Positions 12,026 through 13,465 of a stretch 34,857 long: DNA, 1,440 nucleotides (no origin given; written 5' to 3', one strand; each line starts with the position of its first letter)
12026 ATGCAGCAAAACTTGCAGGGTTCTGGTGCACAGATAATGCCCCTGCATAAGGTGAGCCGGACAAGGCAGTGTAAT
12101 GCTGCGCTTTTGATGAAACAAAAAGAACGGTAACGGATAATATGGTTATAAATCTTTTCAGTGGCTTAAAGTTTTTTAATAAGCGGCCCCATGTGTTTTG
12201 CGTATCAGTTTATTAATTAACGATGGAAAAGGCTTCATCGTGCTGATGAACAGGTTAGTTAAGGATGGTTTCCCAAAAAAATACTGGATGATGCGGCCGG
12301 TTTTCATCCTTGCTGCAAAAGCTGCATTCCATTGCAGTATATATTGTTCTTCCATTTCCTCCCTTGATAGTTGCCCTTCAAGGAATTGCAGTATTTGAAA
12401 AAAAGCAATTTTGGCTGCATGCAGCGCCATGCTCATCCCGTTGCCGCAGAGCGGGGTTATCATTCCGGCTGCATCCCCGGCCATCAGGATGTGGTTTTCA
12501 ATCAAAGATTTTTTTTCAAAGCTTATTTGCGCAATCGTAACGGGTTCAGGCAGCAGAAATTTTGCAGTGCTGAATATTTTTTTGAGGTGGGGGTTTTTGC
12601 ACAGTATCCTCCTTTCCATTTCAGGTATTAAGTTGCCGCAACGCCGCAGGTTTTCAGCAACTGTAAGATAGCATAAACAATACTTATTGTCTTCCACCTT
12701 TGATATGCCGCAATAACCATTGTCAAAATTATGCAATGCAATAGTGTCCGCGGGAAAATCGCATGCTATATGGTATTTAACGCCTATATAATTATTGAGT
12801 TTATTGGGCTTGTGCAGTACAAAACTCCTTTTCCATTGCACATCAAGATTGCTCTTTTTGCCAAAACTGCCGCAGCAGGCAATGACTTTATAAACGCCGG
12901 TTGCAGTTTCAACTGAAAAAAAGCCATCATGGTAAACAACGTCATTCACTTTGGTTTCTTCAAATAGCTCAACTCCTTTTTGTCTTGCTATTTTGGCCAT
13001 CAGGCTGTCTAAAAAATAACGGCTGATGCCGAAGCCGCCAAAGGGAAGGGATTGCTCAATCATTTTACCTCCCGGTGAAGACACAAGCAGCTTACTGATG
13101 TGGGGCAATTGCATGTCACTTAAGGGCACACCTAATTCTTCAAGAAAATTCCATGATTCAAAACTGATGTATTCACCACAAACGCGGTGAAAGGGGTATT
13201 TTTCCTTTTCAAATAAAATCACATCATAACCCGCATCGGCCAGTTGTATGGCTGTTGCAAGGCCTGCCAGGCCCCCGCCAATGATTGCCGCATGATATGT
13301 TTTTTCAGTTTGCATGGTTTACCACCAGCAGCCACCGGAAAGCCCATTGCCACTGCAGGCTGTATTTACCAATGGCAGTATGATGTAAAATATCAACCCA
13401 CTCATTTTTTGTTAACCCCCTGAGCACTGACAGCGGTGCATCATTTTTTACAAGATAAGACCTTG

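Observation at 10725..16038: Compact operon of UbiA prenyltransferase, type III PKS, SAM methyltransferase and FAD oxidoreductase, followed 15 nt later by an outer-membrane protein gene: a candidate prenylated phenolic-lipid (meroterpenoid) pathway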

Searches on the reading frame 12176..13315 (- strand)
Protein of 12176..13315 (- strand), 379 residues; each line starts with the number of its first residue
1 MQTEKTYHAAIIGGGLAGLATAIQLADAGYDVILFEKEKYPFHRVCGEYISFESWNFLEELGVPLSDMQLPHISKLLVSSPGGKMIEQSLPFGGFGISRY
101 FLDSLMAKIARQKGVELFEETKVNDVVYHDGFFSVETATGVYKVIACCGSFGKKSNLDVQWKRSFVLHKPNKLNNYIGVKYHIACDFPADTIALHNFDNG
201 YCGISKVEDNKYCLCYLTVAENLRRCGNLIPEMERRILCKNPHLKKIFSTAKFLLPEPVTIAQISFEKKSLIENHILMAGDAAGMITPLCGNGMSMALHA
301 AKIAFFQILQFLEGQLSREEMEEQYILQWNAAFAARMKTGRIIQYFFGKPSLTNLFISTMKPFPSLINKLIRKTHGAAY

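Call 3: search_protein_families(library=pfam, proteins=[window:12176-13315:-], max_evalue=0.01)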
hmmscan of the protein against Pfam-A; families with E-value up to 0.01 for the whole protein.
window:12176-13315:- (379 aa): 14 families
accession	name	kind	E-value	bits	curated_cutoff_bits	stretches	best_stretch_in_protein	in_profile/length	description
PF01266.30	DAO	-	7.9e-14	52.4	27.9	2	9-39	2-32/353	FAD dependent oxidoreductase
PF01494.25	FAD_binding_3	-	4.6e-10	39.7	22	1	8-64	3-59/349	FAD binding domain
PF00890.30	FAD_binding_2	-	9.5e-09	35.4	20.4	1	9-40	2-33/414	FAD binding domain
PF13738.12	Pyr_redox_3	-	2.2e-07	30.9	30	1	107-170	88-156/305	Pyridine nucleotide-disulphide oxidoreductase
PF13450.12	NAD_binding_8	-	3.1e-07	31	21.9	1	11-41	1-31/68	NAD(P)-binding Rossmann-like domain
PF07992.20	Pyr_redox_2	-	8.4e-07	29.1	26.1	1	8-48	2-42/291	Pyridine nucleotide-disulphide oxidoreductase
PF00070.33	Pyr_redox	-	1.2e-06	29.4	22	1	8-64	1-56/82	Pyridine nucleotide-disulphide oxidoreductase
PF05834.18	Lycopene_cycl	-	6e-06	26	23.4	1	10-140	3-127/380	Lycopene cyclase protein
PF03486.20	HI0933_like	-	1.3e-05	25.2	50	1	8-41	2-35/244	HI0933-like protein Rossmann domain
PF01134.28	GIDA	-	0.00024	20.7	22.1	1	10-38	3-31/391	Glucose inhibited division protein A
PF01593.30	Amino_oxidase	-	0.0005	19.9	19.8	1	16-38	1-23/443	Flavin containing amine oxidoreductase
PF12831.13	FAD_oxidored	-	0.00063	19.6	27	1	11-39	4-32/416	FAD dependent oxidoreductase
PF04820.20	Trp_halogenase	-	0.0018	17.6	21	0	10-48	3-44/458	Tryptophan halogenase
PF01946.23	Thi4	-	0.0038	16.9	26.2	0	10-38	21-50/235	Thi4 family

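Call 5: search_protein_families(library=ncbifam, proteins=[window:12176-13315:-], max_evalue=0.001)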
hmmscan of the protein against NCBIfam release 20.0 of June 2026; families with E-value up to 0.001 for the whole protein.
window:12176-13315:- (379 aa): 77 families (the best 25 are shown)
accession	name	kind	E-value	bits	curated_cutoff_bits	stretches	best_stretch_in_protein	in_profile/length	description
TIGR02032.1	GG-red-SF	subfamily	2.2e-25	90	158.8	2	10-140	4-131/297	geranylgeranyl reductase family protein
NF049967.1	QhpG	equivalog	2e-15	56.7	240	1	10-341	2-319/423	flavin-dependent monooxygenase QhpG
TIGR02023.1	BchP-ChlP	subfamily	1.1e-14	54.2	343.3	2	7-120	1-112/388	geranylgeranyl diphosphate reductase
NF041080.1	DGGGPL_reductase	equivalog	1.5e-14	53.7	580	1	7-132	2-127/447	digeranylgeranylglycerophospholipid reductase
NF033113.0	halo_ClmS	equivalog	1.7e-11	43.3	900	2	8-62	4-57/570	chloramphenicol-biosynthetic FADH2-dependent halogenase CmlS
NF038171.1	maturase_LodB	equivalog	7.3e-10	38.5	400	1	10-329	3-330/361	lysine-epsilon-oxidase maturase LodB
NF053548.1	violacein_VioC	equivalog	7.7e-10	38.4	760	1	9-45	4-40/429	NADP-dependent violacein biosynthesis oxygenase VioC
NF005313.0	PRK06847.1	subfamily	7.7e-10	38.3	372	1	7-139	5-146/375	hypothetical protein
NF038174.1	maturase_GoxB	equivalog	9.4e-10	38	400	1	9-319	3-321/358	glycine oxidase maturase GoxB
NF045655.1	MkRedMenJ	equivalog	2.2e-09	36.7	700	1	8-130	6-131/406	menaquinone reductase MenJ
TIGR02028.1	ChlP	equivalog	1.5e-08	33.9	505.3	1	9-119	3-112/398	geranylgeranyl reductase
NF005566.0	PRK07236.1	subfamily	1.7e-08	33.8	333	1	2-41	2-41/386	hypothetical protein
NF005243.0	PRK06753.1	equivalog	1.8e-08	33.7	365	1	10-50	4-44/374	hypothetical protein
NF050086.1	pipecolate_AmaA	exception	4.9e-08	32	600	1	2-39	21-58/425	L-pipecolate oxidase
NF004835.0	PRK06185.1-4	equivalog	7.2e-08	31.6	601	1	5-131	9-144/411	FAD-dependent oxidoreductase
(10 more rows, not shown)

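Call 11: search_solved_structures(query=window:12176-13315:-, max_evalue=0.001, show_alignments=2)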
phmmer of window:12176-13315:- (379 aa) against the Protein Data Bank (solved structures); distinct sequences matched with E-value up to 0.001: 17.
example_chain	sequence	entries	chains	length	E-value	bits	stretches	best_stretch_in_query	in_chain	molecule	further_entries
5buk_A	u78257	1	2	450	2.2e-10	43.4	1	95-310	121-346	FADH2-dependent halogenase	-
7fco_A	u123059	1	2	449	7.8e-10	41.6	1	6-71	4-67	ChlB4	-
5dbj_E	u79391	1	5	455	1.5e-06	30.8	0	262-313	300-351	FADH2-dependent halogenase PltA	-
4opu_A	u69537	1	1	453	2.1e-06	30.3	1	4-133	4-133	Conserved Archaeal protein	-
4opl_A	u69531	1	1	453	3.3e-06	29.6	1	4-133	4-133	Conserved Archaeal protein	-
4opt_A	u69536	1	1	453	3.4e-06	29.6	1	4-133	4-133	Conserved Archaeal protein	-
4opi_A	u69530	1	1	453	3.5e-06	29.5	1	4-133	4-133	Conserved Archaeal protein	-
3atq_A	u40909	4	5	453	3.5e-06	29.5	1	4-133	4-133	Conserved Archaeal protein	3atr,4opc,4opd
4opg_A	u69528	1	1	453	3.6e-06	29.5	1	4-133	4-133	Conserved Archaeal protein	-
3nix_A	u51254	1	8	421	5.7e-06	28.8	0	232-328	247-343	Flavoprotein/dehydrogenase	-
3e1t_A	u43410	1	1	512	1.5e-05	27.5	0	6-46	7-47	Halogenase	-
2vou_A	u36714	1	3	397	2.1e-05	27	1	6-86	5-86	2,6-DIHYDROXYPYRIDINE HYDROXYLASE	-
3i3l_A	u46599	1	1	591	2.5e-05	26.8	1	9-301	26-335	Alkylhalidase CmlS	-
5odc_A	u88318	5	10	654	0.00044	22.6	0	6-38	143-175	Heterodisulfide reductase, subunit A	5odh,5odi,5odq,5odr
8zop_A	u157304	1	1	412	0.00065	22.1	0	6-298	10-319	Halogenase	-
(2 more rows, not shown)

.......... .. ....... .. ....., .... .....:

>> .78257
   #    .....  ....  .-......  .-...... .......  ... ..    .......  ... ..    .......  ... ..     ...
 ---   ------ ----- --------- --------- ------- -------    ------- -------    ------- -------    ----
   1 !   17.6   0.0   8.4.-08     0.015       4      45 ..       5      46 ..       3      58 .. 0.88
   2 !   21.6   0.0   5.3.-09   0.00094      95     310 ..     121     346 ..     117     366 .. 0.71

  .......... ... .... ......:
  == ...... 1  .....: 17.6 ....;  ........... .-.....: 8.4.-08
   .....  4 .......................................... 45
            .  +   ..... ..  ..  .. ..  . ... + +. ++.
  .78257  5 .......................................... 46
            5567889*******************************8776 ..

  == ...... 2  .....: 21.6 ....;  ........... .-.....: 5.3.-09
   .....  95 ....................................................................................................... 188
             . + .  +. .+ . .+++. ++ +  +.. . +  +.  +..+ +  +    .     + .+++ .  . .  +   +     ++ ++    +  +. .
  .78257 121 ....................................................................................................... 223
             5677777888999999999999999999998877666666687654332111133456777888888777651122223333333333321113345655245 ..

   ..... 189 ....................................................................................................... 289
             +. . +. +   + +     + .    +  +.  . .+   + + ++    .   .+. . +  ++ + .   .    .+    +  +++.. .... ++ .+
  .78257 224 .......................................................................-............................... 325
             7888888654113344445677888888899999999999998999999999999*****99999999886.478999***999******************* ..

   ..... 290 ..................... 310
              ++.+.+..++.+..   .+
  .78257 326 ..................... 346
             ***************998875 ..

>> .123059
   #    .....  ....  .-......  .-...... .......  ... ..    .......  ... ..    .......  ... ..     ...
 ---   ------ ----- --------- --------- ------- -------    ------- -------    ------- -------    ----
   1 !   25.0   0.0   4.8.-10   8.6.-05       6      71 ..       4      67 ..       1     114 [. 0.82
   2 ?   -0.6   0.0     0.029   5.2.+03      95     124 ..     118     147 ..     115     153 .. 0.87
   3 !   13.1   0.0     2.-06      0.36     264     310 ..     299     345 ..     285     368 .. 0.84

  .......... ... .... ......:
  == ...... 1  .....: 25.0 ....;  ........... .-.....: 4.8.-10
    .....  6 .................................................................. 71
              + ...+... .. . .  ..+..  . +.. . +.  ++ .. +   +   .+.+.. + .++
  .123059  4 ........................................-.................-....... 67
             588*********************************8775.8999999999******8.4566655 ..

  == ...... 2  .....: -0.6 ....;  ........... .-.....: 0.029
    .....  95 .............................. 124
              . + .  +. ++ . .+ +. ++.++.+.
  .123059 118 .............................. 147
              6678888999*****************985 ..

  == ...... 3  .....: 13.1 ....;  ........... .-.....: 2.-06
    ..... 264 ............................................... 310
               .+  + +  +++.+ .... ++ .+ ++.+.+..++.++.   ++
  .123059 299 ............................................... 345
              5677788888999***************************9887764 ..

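Call 33: find_homologous_proteins(query=window:12176-13315:-, max_evalue=0.00001)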
Query window:12176-13315:- (379 aa): 8000 proteins with E <= 0.00001 among 8000 candidates; the best 120 are listed.
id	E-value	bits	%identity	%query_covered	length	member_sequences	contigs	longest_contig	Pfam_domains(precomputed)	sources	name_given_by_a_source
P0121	5.5e-246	834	94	100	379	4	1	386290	PF01266.31,PF13450.13,PF00890.31,PF07992.21,PF00070.34,PF13738.13,PF03486.21,PF01494.26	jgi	jgi:menaquinone-9 beta-reductase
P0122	6.3e-168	577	64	100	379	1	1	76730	PF01266.31,PF13450.13,PF00890.31,PF07992.21,PF13738.13,PF05834.19,PF01494.26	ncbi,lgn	-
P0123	2.2e-167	575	65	100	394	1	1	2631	PF01266.31,PF13450.13,PF00890.31,PF07992.21,PF13738.13,PF03486.21,PF05834.19,PF01494.26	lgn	-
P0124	1.1e-165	569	65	100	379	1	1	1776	PF01266.31,PF13450.13,PF00890.31,PF07992.21,PF00070.34,PF03486.21,PF05834.19,PF01494.26,PF12831.14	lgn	-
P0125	1.3e-165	569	65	100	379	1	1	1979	PF01266.31,PF13450.13,PF00890.31,PF07992.21,PF00070.34,PF03486.21,PF05834.19,PF01494.26,PF12831.14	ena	-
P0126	2.8e-163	561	64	99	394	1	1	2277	PF01266.31,PF00890.31,PF07992.21,PF13738.13,PF01494.26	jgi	-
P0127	4.1e-163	561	63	100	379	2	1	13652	PF01266.31,PF13450.13,PF00890.31,PF07992.21,PF13738.13,PF03486.21,PF05834.19,PF01494.26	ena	-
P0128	1.1e-162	560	63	100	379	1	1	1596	PF01266.31,PF00890.31,PF07992.21,PF01494.26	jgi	-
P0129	2.8e-162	558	63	100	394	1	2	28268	PF01266.31,PF13450.13,PF00890.31,PF07992.21,PF00070.34,PF13738.13,PF03486.21,PF05834.19,PF01494.26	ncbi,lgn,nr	ncbi:MAG: NAD(P)/FAD-dependent oxidoreductase [Sphingobacteriales bacterium]|nr:NAD(P)/FAD-dependent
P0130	1.1e-161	556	62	99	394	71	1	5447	PF01266.31,PF00890.31,PF01494.26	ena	-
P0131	1.9e-161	555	65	98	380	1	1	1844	PF01266.31,PF13450.13,PF00890.31,PF03486.21,PF05834.19,PF01494.26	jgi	jgi:flavin-dependent dehydrogenase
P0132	2.0e-161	555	63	94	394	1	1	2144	PF01266.31,PF00890.31,PF07992.21,PF01494.26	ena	-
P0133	2.4e-161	555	63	100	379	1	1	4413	PF01266.31,PF13450.13,PF00890.31,PF07992.21,PF13738.13,PF03486.21,PF05834.19,PF01494.26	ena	-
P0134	3.2e-161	555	63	98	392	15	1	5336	PF01266.31,PF00890.31,PF07992.21,PF03486.21,PF05834.19,PF01494.26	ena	-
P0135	4.5e-161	554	63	99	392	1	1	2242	PF01266.31,PF00890.31,PF07992.21,PF05834.19,PF01494.26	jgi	jgi:flavin-dependent dehydrogenase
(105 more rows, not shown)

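Call 45: predict_structure(alignment_id=A2)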
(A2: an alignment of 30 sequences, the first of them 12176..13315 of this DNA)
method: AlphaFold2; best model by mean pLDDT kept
length: 379 residues; sequences in the alignment: 30
mean_pLDDT: 85.6   pTM: 0.88
mean pLDDT of the five models: 85.6, 82.8, 82.4, 82.2, 80.9
residues with pLDDT >= 90: 191; 70-90: 139; 50-70: 36; < 50: 13
segments of 3 or more residues with pLDDT < 50: 281-290
pLDDT, mean of each block of 10 residues (from residue 1): 77 88 98 93 80 92 96 92 90 88 96 96 90 92 90 62 67 69 93 91 92 89 90 94 95 83 63 83 45 80 96 97 94 84 82 88 87 69
secondary structure, 60 per line:
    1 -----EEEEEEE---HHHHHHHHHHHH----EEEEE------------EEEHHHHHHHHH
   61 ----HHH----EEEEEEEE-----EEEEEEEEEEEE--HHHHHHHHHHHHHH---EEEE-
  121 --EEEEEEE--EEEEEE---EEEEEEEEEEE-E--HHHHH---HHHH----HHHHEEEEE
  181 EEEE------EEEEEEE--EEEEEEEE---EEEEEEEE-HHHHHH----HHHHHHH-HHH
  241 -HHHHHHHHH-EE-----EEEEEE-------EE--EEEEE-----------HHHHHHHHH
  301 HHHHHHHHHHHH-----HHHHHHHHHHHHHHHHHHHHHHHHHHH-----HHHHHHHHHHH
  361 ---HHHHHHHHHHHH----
elements in order: E6-12 H16-27 E32-36 E49-51 H52-60 E72-79 E85-96 H99-112 E116-119 E123-129 E132-137 E141-151 H156-160 H164-167 H172-175 E176-184 E191-197 E200-207 E211-218 H220-225 H230-236 H242-250 E259-264 E276-280 H292-312 H318-344 H350-360 H364-375

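Call 46: search_dna_similar(query=window:12176-13315:-, collection=plasmids, mode=protein, max_evalue=1e-8, max_rows=30)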
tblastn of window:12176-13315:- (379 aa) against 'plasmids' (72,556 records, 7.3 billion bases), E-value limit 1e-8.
Records with a match: 11; places in all: 11; records where one place covers at least 80% of the query: 8.
Best place of each record, by identity: <60% 11.
By first word of the organism name: Novosphingobium 4; Hymenobacter 2; Bernardetia 1; Falsirhodobacter 1; Mesorhizobium 1; Paracoccus 1; Roseomonas 1.
By predicted mobility (MOB-suite, as given by PLSDB): non-mobilizable 9; mobilizable 1; conjugative 1.
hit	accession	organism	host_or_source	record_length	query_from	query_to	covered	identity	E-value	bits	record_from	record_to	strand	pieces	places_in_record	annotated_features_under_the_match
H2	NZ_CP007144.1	Hymenobacter swuensis DY53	-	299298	28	379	93%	44.5%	8e-91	305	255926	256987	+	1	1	FAD-dependent oxidoreductase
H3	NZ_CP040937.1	Hymenobacter sp. DG01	cell culture,water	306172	28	376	92%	44.0%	6e-89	300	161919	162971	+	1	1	FAD-dependent oxidoreductase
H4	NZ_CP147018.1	Bernardetia sp. Wsw4-3y2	Red alga,Red algae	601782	28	379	93%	42.5%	2e-88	298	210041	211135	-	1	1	NAD(P)/FAD-dependent oxidoreductase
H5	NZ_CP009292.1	Novosphingobium pentaromativorans US6-1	mud sediment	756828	28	375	92%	27.9%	2e-28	124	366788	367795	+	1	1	FAD-dependent monooxygenase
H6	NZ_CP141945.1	Novosphingobium sp. RL4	Rheum palmatum L.,Single ...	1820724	29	375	92%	26.5%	3e-22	105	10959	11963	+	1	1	none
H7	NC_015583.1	Novosphingobium sp. PP1Y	-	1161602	31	379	92%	26.0%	7e-26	117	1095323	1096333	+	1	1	none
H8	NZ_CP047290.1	Falsirhodobacter algicola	Grateloupia sp.,single cell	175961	29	375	92%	24.1%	8e-21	101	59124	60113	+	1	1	FAD-dependent monooxygenase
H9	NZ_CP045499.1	Mesorhizobium sp. INR15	pure culture,nutrient broth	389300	29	368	90%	23.0%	9e-13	77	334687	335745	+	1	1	FAD-dependent monooxygenase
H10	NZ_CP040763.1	Paracoccus liaowanqingii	Tibetan antelope,cell culture,feces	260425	27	304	73%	27.9%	5e-20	99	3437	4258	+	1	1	FAD-dependent monooxygenase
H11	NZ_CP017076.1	Novosphingobium resinovorum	single cell,soil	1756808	28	319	77%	26.0%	3e-21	102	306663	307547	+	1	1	none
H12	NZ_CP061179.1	Roseomonas haemaphysalidis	tick,pure culture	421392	31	304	72%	27.4%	3e-17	91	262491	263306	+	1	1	FAD-dependent monooxygenase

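Call 47: get_annotated_region(hit=H2, flank=6000)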
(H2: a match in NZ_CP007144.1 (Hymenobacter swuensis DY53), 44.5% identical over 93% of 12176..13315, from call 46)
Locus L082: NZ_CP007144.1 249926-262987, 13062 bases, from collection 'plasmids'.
description: Hymenobacter swuensis DY53 plasmid pHsw1, complete sequence
organism: Hymenobacter swuensis DY53 (NCBI taxid 1227739)
taxonomy: Bacteria; Bacteroidota; Cytophagia; Cytophagales; Hymenobacteraceae; Hymenobacter; Hymenobacter swuensis; Hymenobacter swuensis DY53
host: -; source: -; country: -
typing (MOB-suite, as given by PLSDB): mobilizable; replicon rep_cluster_1754; relaxase MOBB
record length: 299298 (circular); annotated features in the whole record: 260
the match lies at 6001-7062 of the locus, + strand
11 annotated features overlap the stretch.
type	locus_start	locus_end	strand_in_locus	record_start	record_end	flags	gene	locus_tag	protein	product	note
CDS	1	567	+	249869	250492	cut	-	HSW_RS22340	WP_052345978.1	DUF6000 family protein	-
CDS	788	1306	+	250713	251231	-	-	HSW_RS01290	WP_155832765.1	hypothetical protein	-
CDS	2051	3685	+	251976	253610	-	-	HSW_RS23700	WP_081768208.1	L-tyrosine/L-tryptophan isonitrile synthase family protein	-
CDS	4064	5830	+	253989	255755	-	-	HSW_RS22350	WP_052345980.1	TauD/TfdA family dioxygenase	-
CDS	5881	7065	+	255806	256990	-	-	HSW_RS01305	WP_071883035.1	FAD-dependent oxidoreductase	-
CDS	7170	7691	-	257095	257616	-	-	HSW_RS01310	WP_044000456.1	hypothetical protein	-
CDS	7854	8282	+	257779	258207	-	-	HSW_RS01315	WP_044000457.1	hypothetical protein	-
CDS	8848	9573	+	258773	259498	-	-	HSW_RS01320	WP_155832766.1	hypothetical protein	-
CDS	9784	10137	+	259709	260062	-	-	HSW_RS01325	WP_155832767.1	hypothetical protein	-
CDS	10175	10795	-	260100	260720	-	-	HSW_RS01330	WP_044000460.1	hypothetical protein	-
CDS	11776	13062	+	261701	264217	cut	-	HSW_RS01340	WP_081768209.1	FG-GAP-like repeat-containing protein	-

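Call 48: get_annotated_region(hit=H4, flank=6000)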
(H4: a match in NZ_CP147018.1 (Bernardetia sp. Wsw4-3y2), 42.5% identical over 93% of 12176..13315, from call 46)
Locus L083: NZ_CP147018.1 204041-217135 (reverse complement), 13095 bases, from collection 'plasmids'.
description: Bernardetia sp. Wsw4-3y2 plasmid plasmd1, complete sequence
organism: Bernardetia sp. Wsw4-3y2 (NCBI taxid 3127471)
taxonomy: Bacteria; Bacteroidota; Cytophagia; Cytophagales; Bernardetiaceae; Bernardetia; Bernardetia sp. Wsw4-3y2
host: -; source: Red alga,Red algae; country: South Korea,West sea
typing (MOB-suite, as given by PLSDB): non-mobilizable
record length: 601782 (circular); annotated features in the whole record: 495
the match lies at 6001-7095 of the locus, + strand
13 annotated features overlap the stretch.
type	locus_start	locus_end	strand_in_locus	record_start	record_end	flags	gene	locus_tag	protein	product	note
CDS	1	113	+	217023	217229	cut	-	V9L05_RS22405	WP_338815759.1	hypothetical protein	-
CDS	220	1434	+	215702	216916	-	lhgO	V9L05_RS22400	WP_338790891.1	L-2-hydroxyglutarate oxidase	-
CDS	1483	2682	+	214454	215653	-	-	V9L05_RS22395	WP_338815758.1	hypothetical protein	-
CDS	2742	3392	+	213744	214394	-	-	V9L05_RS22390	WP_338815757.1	hypothetical protein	-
CDS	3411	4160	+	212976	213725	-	-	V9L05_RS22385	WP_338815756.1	hypothetical protein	-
CDS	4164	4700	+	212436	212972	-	-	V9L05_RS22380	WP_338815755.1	hypothetical protein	-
CDS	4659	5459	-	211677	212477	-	-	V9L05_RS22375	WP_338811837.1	IS5 family transposase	-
CDS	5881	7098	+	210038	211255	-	-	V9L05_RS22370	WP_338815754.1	NAD(P)/FAD-dependent oxidoreductase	-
CDS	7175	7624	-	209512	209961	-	-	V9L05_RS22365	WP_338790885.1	hypothetical protein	-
CDS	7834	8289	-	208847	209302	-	-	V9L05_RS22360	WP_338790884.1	hypothetical protein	-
CDS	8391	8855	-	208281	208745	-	-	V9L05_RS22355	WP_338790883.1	hypothetical protein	-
CDS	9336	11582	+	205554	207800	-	-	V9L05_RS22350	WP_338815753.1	DUF5916 domain-containing protein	-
CDS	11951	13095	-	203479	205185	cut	-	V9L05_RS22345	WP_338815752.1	carboxyl transferase domain-containing protein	-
